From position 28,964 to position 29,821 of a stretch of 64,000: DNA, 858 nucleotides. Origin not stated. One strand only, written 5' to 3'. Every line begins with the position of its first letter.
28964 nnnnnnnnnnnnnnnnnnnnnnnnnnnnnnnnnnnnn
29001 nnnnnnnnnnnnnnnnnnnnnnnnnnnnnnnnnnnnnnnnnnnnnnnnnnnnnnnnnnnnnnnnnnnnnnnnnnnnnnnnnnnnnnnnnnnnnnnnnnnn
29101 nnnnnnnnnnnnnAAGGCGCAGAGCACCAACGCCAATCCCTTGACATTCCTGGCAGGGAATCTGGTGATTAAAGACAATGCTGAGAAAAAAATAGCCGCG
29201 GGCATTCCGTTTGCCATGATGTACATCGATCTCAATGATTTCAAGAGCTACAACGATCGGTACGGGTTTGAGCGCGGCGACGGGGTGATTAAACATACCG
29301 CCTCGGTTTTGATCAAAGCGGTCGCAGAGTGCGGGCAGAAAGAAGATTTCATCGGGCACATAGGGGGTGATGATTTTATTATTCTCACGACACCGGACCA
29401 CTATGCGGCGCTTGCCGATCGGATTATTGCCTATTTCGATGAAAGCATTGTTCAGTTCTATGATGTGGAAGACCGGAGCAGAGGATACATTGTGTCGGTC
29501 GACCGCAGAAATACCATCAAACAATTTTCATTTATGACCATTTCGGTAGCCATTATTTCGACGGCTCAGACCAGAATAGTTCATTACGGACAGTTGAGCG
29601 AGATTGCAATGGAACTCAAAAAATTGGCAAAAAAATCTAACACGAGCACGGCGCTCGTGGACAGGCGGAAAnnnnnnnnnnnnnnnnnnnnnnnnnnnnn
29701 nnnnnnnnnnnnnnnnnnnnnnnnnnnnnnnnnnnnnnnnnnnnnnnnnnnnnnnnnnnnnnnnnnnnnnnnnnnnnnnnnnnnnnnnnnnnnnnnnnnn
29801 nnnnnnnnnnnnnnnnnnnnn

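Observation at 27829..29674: Two tandem REC-GGDEF-like paralogs with a non-canonical GGDDF active-site motif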

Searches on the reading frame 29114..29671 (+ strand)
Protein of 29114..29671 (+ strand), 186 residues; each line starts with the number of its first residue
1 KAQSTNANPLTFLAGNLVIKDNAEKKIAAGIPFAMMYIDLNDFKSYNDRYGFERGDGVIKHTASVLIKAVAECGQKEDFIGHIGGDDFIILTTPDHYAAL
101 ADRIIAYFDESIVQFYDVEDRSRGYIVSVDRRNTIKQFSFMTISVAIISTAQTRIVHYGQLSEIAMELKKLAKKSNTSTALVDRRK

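Call 8: find_homologous_proteins(query=window:29114-29671:+, max_evalue=0.001)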
Query seq(186 aa) (186 aa): 291 proteins with E <= 0.001 among 355 candidates; the best 120 are listed.
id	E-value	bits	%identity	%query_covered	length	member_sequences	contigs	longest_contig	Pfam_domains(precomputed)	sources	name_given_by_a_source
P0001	2.1e-115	400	100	100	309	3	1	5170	PF00990.27,PF00072.31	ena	-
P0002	4.1e-97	341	83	100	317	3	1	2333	PF00990.27,PF00072.31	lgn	-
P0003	4.6e-92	324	81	100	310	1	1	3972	PF00990.27,PF00072.31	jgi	jgi:diguanylate cyclase (GGDEF)-like protein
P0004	2.6e-80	286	70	100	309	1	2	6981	PF00990.27,PF00072.31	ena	-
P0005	2.7e-80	286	70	100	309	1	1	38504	PF00990.27,PF00072.31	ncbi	-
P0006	3.4e-76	273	68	100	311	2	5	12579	PF00990.27,PF00072.31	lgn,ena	-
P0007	8.1e-76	271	68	100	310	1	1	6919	PF00990.27,PF00072.31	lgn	-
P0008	8.4e-76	271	65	100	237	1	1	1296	PF00990.27,PF00072.31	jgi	jgi:diguanylate cyclase (GGDEF)-like protein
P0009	1.8e-75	270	66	100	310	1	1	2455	PF00990.27,PF00072.31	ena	-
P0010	4.2e-74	266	65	99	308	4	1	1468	PF00990.27,PF00072.31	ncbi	-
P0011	6.2e-74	265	64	99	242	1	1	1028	PF00990.27,PF00072.31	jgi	jgi:diguanylate cyclase (GGDEF)-like protein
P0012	7.4e-74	265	66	100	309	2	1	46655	PF00990.27,PF00072.31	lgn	-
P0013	5.3e-73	262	65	100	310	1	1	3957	PF00990.27,PF00072.31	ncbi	ncbi:MAG: GGDEF domain-containing response regulator [Endomicrobiales bacterium]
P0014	1.3e-71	258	64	100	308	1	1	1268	PF00990.27,PF00072.31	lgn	-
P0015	1.6e-71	257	63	100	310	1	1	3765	PF00990.27,PF00072.31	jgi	jgi:PleD family two-component response regulator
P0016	3.7e-71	256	61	100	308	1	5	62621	PF00990.27,PF00072.31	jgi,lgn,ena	-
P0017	3.9e-71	256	62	100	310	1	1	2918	PF00990.27,PF00072.31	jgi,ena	-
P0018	6.5e-71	255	63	100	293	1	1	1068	PF00990.27,PF00072.31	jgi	jgi:diguanylate cyclase (GGDEF)-like protein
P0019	9.0e-71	255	62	100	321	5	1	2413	PF00990.27,PF00072.31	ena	-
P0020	1.3e-70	254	61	100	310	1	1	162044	PF00990.27,PF00072.31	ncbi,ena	-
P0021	1.4e-70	254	61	100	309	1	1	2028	PF00990.27,PF00072.31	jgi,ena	-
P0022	2.4e-70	254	62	100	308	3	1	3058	PF00990.27,PF00072.31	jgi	jgi:diguanylate cyclase (GGDEF)-like protein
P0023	2.4e-70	254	63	100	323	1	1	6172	PF00990.27,PF00072.31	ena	-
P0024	2.4e-70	254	64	100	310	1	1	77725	PF00990.27,PF00072.31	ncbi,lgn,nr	ncbi:MAG: response regulator [Elusimicrobia bacterium]|nr:response regulator [Candidatus Liberimonas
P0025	2.6e-70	254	60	100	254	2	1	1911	PF00990.27,PF00072.31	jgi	jgi:diguanylate cyclase (GGDEF)-like protein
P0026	3.2e-70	253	61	100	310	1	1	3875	PF00990.27,PF00072.31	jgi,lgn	-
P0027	5.6e-70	252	61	100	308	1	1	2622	PF00990.27,PF00072.31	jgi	jgi:diguanylate cyclase (GGDEF)-like protein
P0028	1.3e-69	251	61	99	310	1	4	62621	PF00990.27,PF00072.31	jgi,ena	-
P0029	6.7e-69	249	60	100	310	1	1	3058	PF00990.27,PF00072.31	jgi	jgi:diguanylate cyclase (GGDEF)-like protein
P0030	1.1e-68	248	60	100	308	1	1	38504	PF00990.27,PF00072.31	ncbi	-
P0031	1.9e-68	247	60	100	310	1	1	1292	PF00990.27,PF00072.31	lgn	-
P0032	2.8e-68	247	61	100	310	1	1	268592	PF00990.27,PF00072.31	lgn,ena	-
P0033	5.2e-68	246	62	100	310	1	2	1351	PF00990.27,PF00072.31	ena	-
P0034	1.5e-67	245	60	100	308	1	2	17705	PF00990.27,PF00072.31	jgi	jgi:diguanylate cyclase (GGDEF)-like protein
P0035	3.0e-67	244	61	100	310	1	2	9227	PF00990.27,PF00072.31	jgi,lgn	jgi:DNA-binding response OmpR family regulator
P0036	3.8e-67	243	62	100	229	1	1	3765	PF00990.27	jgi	jgi:diguanylate cyclase (GGDEF)-like protein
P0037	1.0e-66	242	61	100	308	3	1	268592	PF00990.27,PF00072.31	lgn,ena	-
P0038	1.7e-65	238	59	99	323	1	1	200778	PF00990.27,PF00072.31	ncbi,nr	ncbi:MAG: response regulator [Endomicrobiales bacterium]|nr:response regulator [Endomicrobiales bact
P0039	9.4e-65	235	59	100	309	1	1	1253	PF00990.27,PF00072.31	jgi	jgi:diguanylate cyclase (GGDEF)-like protein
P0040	1.1e-63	232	57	100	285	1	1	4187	PF00990.27,PF00072.31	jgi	-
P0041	1.3e-63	232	57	100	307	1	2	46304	PF00990.27,PF00072.31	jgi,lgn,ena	-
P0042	4.0e-63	230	56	100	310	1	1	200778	PF00990.27,PF00072.31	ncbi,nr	ncbi:MAG: response regulator [Endomicrobiales bacterium]|nr:response regulator [Endomicrobiales bact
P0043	3.3e-62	227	55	99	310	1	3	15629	PF00990.27,PF00072.31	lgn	-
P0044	7.4e-62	226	57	100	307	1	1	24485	PF00990.27,PF00072.31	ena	-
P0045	7.2e-61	223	55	100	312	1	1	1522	PF00990.27,PF00072.31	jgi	jgi:diguanylate cyclase (GGDEF)-like protein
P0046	6.7e-60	220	54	100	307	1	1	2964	PF00990.27,PF00072.31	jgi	-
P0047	7.4e-56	207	50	100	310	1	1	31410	PF00990.27,PF00072.31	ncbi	ncbi:MAG: response regulator [Elusimicrobiota bacterium]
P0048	4.4e-55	204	60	82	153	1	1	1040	PF00990.27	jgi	jgi:diguanylate cyclase (GGDEF)-like protein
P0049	4.1e-54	201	53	100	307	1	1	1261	PF00990.27,PF00072.31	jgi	jgi:diguanylate cyclase (GGDEF)-like protein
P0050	2.8e-53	198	61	82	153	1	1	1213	PF00990.27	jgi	jgi:diguanylate cyclase (GGDEF)-like protein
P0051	1.9e-52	195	46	98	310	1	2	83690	PF00990.27,PF00072.31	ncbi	-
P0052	1.6e-50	189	51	97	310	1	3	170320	PF00990.27,PF00072.31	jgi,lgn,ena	-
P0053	1.9e-50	189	49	100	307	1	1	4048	PF00990.27,PF00072.31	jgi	jgi:diguanylate cyclase (GGDEF)-like protein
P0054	2.8e-50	188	50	100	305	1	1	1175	PF00990.27,PF00072.31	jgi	-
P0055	1.4e-49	186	48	99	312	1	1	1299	PF00990.27,PF00072.31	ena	-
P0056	5.0e-48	181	48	99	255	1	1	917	PF00990.27,PF00072.31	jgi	jgi:GGDEF domain-containing protein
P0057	5.3e-48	181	48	97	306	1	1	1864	PF00990.27,PF00072.31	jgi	-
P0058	1.7e-47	179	47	95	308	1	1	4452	PF00990.27,PF00072.31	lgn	-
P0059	2.8e-47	179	48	100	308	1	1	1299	PF00990.27,PF00072.31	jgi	jgi:diguanylate cyclase (GGDEF)-like protein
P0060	3.4e-47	178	43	97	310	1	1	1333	PF00990.27,PF00072.31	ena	-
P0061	6.9e-47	177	49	97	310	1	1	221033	PF00990.27,PF00072.31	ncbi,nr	ncbi:MAG: response regulator [Candidatus Omnitrophica bacterium]|nr:response regulator [Candidatus O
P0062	7.9e-47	177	48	99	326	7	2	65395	PF00990.27,PF00072.31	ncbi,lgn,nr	ncbi:MAG: response regulator [Actinobacteria bacterium]|nr:response regulator [Actinomycetota bacter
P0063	8.3e-47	177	46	98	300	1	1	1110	PF00990.27,PF00571.34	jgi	jgi:diguanylate cyclase (GGDEF)-like protein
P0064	4.1e-46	175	48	95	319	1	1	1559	PF00990.27,PF00072.31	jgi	jgi:diguanylate cyclase (GGDEF)-like protein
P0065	6.3e-46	174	47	99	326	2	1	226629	PF00990.27,PF00072.31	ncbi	-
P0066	8.1e-46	174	46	96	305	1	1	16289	PF00990.27,PF00072.31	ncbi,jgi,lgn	ncbi:MAG: response regulator [Endomicrobiales bacterium]|jgi:diguanylate cyclase (GGDEF)-like protei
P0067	1.0e-45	173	48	97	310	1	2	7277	PF00990.27,PF00072.31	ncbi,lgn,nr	ncbi:MAG: response regulator [Candidatus Omnitrophica bacterium]|nr:response regulator [Candidatus O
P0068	1.1e-45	173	49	97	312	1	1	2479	PF00990.27,PF00072.31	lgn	-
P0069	1.1e-45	173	49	97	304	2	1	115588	PF00990.27,PF00072.31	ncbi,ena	-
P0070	1.7e-45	173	48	97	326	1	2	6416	PF00990.27,PF00072.31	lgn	-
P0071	2.0e-45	173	46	99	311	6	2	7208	PF00990.27,PF00072.31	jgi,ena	-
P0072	3.5e-45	172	46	98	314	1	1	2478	PF00990.27,PF00072.31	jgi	jgi:diguanylate cyclase (GGDEF)-like protein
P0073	5.6e-45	171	47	97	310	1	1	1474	PF00990.27,PF00072.31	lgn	-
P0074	8.1e-45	171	49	99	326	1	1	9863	PF00990.27,PF00072.31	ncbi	-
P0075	8.9e-45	170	47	99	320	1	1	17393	PF00990.27,PF00072.31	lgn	-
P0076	1.1e-44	170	46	98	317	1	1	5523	PF00990.27,PF00072.31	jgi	jgi:diguanylate cyclase (GGDEF)-like protein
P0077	1.2e-44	170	48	97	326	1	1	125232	PF00990.27,PF00072.31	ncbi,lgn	-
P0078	1.2e-44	170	45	98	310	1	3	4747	PF00990.27,PF00072.31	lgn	-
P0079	1.2e-44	170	46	98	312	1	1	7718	PF00990.27,PF00072.31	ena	-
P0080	1.5e-44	170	46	99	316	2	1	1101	PF00990.27,PF00072.31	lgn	-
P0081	1.7e-44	170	48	97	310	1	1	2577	PF00990.27,PF00072.31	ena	-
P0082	2.6e-44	169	46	98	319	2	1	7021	PF00990.27,PF00072.31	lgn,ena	-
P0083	3.1e-44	169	47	99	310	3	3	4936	PF00990.27,PF00072.31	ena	-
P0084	3.3e-44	169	46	99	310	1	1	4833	PF00990.27,PF00072.31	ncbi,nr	ncbi:MAG: response regulator [Candidatus Omnitrophica bacterium]|nr:response regulator [Candidatus O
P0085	4.3e-44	168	47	97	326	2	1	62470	PF00990.27,PF00072.31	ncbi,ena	-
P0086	4.5e-44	168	48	97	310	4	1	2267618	PF00990.27,PF00072.31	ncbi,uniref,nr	ncbi:response regulator [Aceticella autotrophica]|uniref:Stage 0 sporulation protein A homolog n=1 T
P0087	4.6e-44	168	47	97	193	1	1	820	PF00990.27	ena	-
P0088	5.2e-44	168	47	98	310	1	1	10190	PF00990.27,PF00072.31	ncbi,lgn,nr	ncbi:MAG TPA: response regulator [Bacillota bacterium]|nr:response regulator [Bacillota bacterium]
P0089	5.4e-44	168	46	99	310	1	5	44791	PF00990.27,PF00072.31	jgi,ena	jgi:diguanylate cyclase (GGDEF)-like protein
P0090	6.4e-44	168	46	99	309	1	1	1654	PF00990.27,PF00072.31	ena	-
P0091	6.9e-44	168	42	99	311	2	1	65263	PF00990.27,PF00072.31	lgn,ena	-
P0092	1.1e-43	167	43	97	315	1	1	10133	PF00990.27,PF00072.31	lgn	-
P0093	1.2e-43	167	47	99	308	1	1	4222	PF00990.27,PF00072.31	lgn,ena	-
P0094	1.2e-43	167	44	98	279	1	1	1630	PF00990.27,PF00072.31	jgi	jgi:diguanylate cyclase (GGDEF)-like protein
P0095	1.6e-43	166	45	97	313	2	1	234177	PF00990.27,PF00072.31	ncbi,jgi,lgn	-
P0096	2.7e-43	166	47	97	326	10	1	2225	PF00990.27,PF00072.31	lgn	-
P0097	3.2e-43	165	45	99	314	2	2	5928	PF00990.27,PF00072.31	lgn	-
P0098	3.5e-43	165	45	97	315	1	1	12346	PF23198.2,PF00990.27,PF00072.31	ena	-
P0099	3.8e-43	165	44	98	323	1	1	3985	PF00990.27,PF00571.34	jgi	jgi:diguanylate cyclase (GGDEF)-like protein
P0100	5.8e-43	165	45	98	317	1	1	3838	PF00990.27,PF00072.31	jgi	jgi:diguanylate cyclase (GGDEF)-like protein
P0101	7.5e-43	164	45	98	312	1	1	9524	PF00990.27,PF00072.31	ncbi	-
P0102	8.2e-43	164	47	97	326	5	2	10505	PF00990.27,PF00072.31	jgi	jgi:diguanylate cyclase (GGDEF)-like protein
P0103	8.5e-43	164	45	99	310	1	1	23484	PF00990.27,PF00072.31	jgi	jgi:diguanylate cyclase (GGDEF)-like protein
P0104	8.8e-43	164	45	98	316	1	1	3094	PF00990.27,PF00072.31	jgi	jgi:diguanylate cyclase (GGDEF)-like protein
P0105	9.5e-43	164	44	97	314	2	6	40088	PF00990.27,PF00072.31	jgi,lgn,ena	-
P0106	1.2e-42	164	44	98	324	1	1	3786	PF00990.27,PF00072.31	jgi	-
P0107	1.2e-42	163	47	97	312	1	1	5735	PF00990.27,PF00072.31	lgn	-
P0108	1.5e-42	163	43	99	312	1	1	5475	PF00990.27,PF00072.31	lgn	-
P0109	2.6e-42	162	47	97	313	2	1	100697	PF00990.27,PF00072.31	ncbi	ncbi:MAG: response regulator [Candidatus Omnitrophota bacterium]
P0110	2.7e-42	162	48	96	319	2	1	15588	PF00990.27,PF00072.31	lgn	-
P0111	3.1e-42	162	45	98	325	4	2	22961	PF00990.27,PF00072.31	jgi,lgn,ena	-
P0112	3.4e-42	162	43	98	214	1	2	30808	PF00990.27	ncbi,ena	-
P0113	4.0e-42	162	44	98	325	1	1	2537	PF00990.27,PF00072.31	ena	-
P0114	5.5e-42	161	46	97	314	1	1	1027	PF00990.27,PF00072.31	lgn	-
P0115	7.2e-42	161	45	99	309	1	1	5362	PF00990.27,PF00072.31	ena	-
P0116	7.2e-42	161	46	98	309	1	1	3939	PF00990.27,PF00072.31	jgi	jgi:diguanylate cyclase (GGDEF)-like protein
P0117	8.0e-42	161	44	98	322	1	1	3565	PF00990.27,PF00072.31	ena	-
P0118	9.6e-42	161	45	97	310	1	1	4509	PF00990.27,PF00072.31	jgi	-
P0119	9.8e-42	161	44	99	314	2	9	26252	PF00990.27,PF00072.31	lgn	-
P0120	1.0e-41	161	42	99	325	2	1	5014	PF00990.27,PF00072.31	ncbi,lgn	-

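Call 17: find_encoding_contigs(protein=P0086, flank=8000, max_places=2)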
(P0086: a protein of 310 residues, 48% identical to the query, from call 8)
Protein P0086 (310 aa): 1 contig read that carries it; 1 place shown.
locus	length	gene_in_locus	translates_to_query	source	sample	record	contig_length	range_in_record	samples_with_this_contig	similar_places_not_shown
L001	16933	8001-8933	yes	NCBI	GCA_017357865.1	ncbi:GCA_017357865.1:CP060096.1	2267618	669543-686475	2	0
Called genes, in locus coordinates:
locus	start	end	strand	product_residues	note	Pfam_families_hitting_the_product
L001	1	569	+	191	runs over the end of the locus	PF02545:Maf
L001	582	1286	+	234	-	PF20582:UPF0758_N, PF04002:RadC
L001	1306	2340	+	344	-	PF00022:Actin (weak), PF06277:EutA (faint), PF06723:MreB_Mbl, PF25216:Volactin (faint), PF11104:PilM_2 (faint), PF00012:HSP70, PF14450:FtsA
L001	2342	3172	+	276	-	PF04085:MreC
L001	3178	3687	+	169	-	PF04093:MreD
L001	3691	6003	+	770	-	PF03717:PBP_dimer, PF00905:Transpeptidase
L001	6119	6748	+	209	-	PF05209:MinC_N, PF22642:MinC_N_1 (weak), PF03775:MinC_C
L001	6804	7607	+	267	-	PF00142:Fer4_NifH (weak), PF01656:CbiA, PF02374:ArsA_ATPase (weak), PF06564:CBP_BcsQ, PF09140:MipZ, PF10609:ParA, PF13614:AAA_31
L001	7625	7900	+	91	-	PF03776:MinE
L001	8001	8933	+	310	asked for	PF00072:Response_reg, PF00990:GGDEF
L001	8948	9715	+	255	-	PF21778:DUF6873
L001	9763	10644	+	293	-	PF08812:YtxC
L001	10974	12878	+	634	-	PF02824:TGS, PF07973:tRNA_SAD, PF00587:tRNA-synt_2b, PF03129:HGTP_anticodon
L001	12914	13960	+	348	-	PF01264:Chorismate_synt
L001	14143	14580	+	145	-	PF22381:Staph_reg_Sar_Rot, PF01978:TrmB (weak), PF12802:MarR_2, PF01047:MarR, PF03965:Penicillinase_R (weak), PF13463:HTH_27, PF09339:HTH_IclR, PF13412:HTH_24, +4 more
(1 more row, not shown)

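Call 18: find_encoding_contigs(protein=P0024, flank=8000, max_places=2)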
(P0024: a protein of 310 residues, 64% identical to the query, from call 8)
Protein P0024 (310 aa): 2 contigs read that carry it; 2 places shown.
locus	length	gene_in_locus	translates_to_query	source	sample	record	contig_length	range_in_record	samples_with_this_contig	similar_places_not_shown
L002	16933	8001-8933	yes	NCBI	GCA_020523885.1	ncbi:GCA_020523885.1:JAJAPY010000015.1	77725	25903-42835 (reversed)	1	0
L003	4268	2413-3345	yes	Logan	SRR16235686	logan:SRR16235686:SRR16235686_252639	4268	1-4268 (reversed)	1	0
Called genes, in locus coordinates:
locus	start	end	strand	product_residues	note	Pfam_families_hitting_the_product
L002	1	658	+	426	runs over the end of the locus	PF02844:GARS_N, PF13535:ATP-grasp_4 (faint), PF01071:GARS_A, PF02655:ATP-grasp_3 (weak), PF02786:CPSase_L_D2, PF08442:ATP-grasp_2 (weak), PF02222:ATP-grasp (weak), PF02843:GARS_C, +1 more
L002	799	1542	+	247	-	-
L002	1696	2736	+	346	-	PF03255:ACCA, PF01039:Carboxyl_trans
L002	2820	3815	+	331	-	PF01116:F_bP_aldolase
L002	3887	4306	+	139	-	PF13279:4HBT_2, PF03061:4HBT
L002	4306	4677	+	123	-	PF00072:Response_reg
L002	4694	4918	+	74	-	PF01106:NifU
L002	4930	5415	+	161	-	PF00149:Metallophos, PF12850:Metallophos_2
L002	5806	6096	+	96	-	-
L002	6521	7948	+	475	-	PF00672:HAMP, PF00512:HisKA, PF02518:HATPase_c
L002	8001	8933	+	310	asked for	PF00072:Response_reg, PF00990:GGDEF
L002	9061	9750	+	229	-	PF00072:Response_reg, PF00486:Trans_reg_C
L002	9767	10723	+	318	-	PF04542:Sigma70_r2, PF04545:Sigma70_r4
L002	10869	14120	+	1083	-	-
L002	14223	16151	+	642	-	PF02836:Glyco_hydro_2_C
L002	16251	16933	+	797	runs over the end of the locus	PF00691:OmpA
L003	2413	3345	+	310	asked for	PF00072:Response_reg, PF00990:GGDEF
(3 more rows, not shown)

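Call 21: search_protein_representatives(protein=window:29114-29671:+)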
Query: 186 residues. Proteins with E-value up to 0.001 (for the whole library): 35062; up to 1e-10: 3032; up to 1e-30: 644. The best 150 are listed.
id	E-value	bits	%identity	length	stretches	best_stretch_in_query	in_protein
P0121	2.4e-48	180.4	48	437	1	6-185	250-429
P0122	5.2e-48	179.3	42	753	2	6-186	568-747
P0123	5.6e-48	179.2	38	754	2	6-185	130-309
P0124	7.9e-48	178.7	48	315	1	2-185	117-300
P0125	1.7e-47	177.6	50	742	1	5-185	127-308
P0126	5.2e-47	176.0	49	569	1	6-185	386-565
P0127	7.3e-47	175.6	47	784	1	4-186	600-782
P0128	8.6e-47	175.3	45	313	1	6-186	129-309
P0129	1.6e-46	174.4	48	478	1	5-185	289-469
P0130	2.0e-46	174.1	49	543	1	7-186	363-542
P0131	3.7e-46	173.3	44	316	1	2-186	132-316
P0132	4.5e-46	173.0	43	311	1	3-185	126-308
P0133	4.5e-46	173.0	46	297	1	6-185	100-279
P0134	1.1e-45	171.8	50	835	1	6-185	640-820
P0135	2.5e-45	170.6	46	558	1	4-185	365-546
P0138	2.9e-45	170.3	38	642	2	3-185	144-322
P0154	2.0e-43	164.3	40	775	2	3-183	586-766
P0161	5.4e-43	163.0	43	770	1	6-185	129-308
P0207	4.3e-41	156.8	39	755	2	7-185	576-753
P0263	6.7e-39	149.7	39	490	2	3-179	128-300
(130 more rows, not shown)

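Call 44: search_protein_families(library=pfam, alignment_id=A3, max_evalue=0.001)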
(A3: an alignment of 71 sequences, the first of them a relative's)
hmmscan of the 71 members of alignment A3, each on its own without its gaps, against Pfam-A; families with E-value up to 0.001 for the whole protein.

A. member 1, L004:4145-5473:+ (443 aa): 3 families
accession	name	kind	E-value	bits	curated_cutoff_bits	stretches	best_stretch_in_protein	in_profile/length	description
PF00072.30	Response_reg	-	5.2e-35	120.4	30.2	1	5-117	1-111/111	Response regulator receiver domain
PF00990.26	GGDEF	-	1.6e-17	64.2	23.8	1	129-217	3-91/161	Diguanylate cyclase, GGDEF domain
PF06490.17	FleQ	-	1.3e-05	25.9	22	0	326-429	2-100/108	Flagellar regulatory protein FleQ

B. families by the number of members that match (of 71 scanned): 17 families
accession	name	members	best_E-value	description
PF00990.26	GGDEF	71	6.3e-41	Diguanylate cyclase, GGDEF domain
PF00072.30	Response_reg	41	2.8e-61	Response regulator receiver domain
PF00571.33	CBS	20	3.7e-13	CBS domain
PF00563.25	EAL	17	4e-72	EAL domain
PF23198.2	PDE8A_N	11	4.8e-05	PDE8A-like, N-terminal domain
PF22335.1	Cas10-Cmr2_palm2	3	0.00019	Cas10/Cmr2, second palm domain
PF00512.31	HisKA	2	7.8e-16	His Kinase A (phospho-acceptor) domain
PF00672.30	HAMP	2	6.2e-11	HAMP domain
PF21695.3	GlnR_1st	2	2.2e-05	Transcription regulator GlnR, N-terminal domain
PF12729.13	4HB_MCP_1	2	9.5e-05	Four helix bundle sensory module for signal transduction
PF02518.31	HATPase_c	1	4.5e-31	Histidine kinase-, DNA gyrase B-, and HSP90-like ATPase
PF05157.20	MshEN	1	1.5e-19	MshEN domain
PF13426.13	PAS_9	1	5.9e-06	PAS domain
PF06490.17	FleQ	1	1.3e-05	Flagellar regulatory protein FleQ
PF13188.13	PAS_8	1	0.00015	PAS domain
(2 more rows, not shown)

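Call 45: predict_structure(alignment_id=A2)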
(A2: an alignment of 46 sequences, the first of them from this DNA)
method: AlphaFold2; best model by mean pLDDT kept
length: 186 residues; sequences in the alignment: 46
mean_pLDDT: 95.2   pTM: 0.90
mean pLDDT of the five models: 95.2, 95.2, 95.2, 94.9, 94.2
residues with pLDDT >= 90: 173; 70-90: 8; 50-70: 3; < 50: 2
segments of 3 or more residues with pLDDT < 50: none
pLDDT, mean of each block of 10 residues (from residue 1): 73 96 97 98 96 98 99 97 97 98 99 98 94 92 98 95 96 95 93
secondary structure, 60 per line:
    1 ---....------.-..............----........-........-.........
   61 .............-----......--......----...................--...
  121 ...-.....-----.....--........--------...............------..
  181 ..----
elements in order: H16-29 E34-41 H43-50 H52-73 E79-84 E87-92 H97-115 H118-123 E125-129 E135-139 E142-149 H158-172 E179-182

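Call 49: find_encoding_contigs(protein=P0001, flank=6000, max_places=4)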
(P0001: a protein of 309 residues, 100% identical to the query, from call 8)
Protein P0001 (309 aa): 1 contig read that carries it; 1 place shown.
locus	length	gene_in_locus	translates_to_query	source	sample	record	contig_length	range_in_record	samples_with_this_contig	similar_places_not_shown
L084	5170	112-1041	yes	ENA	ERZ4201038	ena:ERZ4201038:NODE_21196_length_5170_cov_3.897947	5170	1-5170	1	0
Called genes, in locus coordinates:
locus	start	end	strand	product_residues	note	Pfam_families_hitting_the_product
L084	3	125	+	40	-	?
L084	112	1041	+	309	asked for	PF00072:Response_reg, PF00990:GGDEF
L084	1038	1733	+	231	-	PF00072:Response_reg, PF00486:Trans_reg_C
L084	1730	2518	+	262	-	PF04542:Sigma70_r2, PF04545:Sigma70_r4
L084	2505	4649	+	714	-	PF13432:TPR_16 (faint), PF07719:TPR_2 (faint), PF13181:TPR_8 (faint), PF13424:TPR_12 (faint), PF00515:TPR_1 (faint), PF13174:TPR_6 (faint), PF14559:TPR_19 (faint), PF13371:TPR_9 (faint), +1 more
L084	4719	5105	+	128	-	-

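Call 50: find_encoding_contigs(protein=P0005, flank=8000, max_places=2)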
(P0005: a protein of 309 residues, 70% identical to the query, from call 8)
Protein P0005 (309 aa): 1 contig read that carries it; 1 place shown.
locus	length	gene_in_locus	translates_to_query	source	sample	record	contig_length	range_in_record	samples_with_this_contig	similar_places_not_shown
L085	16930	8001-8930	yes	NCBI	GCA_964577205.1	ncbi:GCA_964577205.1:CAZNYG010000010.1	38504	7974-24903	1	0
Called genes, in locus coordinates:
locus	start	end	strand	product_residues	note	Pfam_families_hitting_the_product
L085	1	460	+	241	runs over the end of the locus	-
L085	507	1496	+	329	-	PF03255:ACCA, PF01039:Carboxyl_trans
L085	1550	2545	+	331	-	PF01116:F_bP_aldolase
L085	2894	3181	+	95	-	-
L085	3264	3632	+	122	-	PF00072:Response_reg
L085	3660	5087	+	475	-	PF00672:HAMP, PF00512:HisKA, PF02518:HATPase_c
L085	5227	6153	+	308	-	PF00072:Response_reg, PF00990:GGDEF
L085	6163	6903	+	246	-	PF00072:Response_reg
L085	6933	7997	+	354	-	PF00072:Response_reg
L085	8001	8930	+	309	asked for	PF00072:Response_reg, PF00990:GGDEF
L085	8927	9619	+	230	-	PF00072:Response_reg, PF00486:Trans_reg_C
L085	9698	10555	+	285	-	PF04542:Sigma70_r2, PF04545:Sigma70_r4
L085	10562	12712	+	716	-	PF13428:TPR_14 (faint), PF13432:TPR_16 (faint), PF14559:TPR_19 (faint), PF00515:TPR_1 (faint), PF07719:TPR_2 (faint), PF13174:TPR_6 (faint), PF13181:TPR_8 (faint), PF13371:TPR_9 (faint), +6 more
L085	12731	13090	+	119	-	-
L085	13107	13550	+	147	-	-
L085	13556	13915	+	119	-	-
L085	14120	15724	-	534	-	PF05593:RHS_repeat (faint), PF01469:Pentapeptide_2 (faint)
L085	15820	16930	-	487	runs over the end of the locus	-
